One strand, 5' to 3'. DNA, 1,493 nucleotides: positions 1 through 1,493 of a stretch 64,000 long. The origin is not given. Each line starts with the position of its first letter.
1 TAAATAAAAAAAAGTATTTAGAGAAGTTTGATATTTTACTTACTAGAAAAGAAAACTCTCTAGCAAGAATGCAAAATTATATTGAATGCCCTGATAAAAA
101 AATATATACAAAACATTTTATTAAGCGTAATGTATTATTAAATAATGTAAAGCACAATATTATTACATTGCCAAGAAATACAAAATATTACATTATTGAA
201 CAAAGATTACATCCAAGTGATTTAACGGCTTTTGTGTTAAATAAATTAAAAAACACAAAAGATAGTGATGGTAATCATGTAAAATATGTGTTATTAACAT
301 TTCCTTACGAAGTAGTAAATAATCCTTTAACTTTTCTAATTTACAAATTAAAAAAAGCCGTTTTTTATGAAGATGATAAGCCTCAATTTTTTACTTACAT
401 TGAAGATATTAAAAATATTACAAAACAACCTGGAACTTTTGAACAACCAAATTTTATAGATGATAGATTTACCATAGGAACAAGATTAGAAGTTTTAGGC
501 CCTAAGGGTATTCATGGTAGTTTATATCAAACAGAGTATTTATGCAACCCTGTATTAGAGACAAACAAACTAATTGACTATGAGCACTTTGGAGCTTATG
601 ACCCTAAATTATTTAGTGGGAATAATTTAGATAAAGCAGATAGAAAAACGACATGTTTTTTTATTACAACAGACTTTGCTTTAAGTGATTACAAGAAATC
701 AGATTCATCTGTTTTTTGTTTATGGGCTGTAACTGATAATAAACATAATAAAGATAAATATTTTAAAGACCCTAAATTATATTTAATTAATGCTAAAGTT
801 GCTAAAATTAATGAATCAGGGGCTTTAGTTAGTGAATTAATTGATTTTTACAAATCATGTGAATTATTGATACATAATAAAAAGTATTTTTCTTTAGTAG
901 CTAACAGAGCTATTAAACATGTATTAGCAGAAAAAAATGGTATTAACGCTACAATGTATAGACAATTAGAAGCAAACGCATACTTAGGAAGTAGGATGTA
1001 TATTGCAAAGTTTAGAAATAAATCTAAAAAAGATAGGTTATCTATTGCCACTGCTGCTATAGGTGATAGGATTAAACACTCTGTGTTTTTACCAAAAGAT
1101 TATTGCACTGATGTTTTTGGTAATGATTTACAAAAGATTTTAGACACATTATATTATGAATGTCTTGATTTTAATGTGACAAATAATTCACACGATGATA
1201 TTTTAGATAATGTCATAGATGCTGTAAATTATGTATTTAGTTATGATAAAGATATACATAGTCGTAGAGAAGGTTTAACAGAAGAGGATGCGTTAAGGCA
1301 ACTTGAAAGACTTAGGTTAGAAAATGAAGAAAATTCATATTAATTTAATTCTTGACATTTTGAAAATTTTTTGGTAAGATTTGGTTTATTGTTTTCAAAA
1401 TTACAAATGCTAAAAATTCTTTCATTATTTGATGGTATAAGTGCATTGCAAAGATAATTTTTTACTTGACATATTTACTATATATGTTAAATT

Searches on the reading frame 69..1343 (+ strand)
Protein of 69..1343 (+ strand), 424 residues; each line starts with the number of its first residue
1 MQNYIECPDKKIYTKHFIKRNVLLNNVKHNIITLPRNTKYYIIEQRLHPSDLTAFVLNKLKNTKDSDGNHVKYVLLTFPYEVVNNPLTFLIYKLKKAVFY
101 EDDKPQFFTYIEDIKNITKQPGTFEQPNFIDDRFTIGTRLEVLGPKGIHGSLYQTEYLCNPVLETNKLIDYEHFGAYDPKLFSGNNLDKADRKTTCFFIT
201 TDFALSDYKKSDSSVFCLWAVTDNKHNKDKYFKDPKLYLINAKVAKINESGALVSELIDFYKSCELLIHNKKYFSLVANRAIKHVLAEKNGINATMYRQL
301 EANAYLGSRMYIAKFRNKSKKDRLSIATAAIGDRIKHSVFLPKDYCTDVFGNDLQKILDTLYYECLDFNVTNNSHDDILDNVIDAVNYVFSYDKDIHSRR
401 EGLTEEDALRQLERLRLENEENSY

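Call 53: search_protein_families(library=pfam, proteins=[window:69-1343:+], max_evalue=0.00001)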
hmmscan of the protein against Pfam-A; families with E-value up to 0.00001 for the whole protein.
window:69-1343:+ (424 aa): 0 families

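Call 68: search_protein_families(library=phrogs, proteins=[window:69-1343:+], max_evalue=0.00001)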
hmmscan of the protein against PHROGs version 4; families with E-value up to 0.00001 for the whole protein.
window:69-1343:+ (424 aa): 1 family
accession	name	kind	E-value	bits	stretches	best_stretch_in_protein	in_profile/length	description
phrog_38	-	head and packaging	1.7e-20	74.3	1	31-398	436-712/760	terminase large subunit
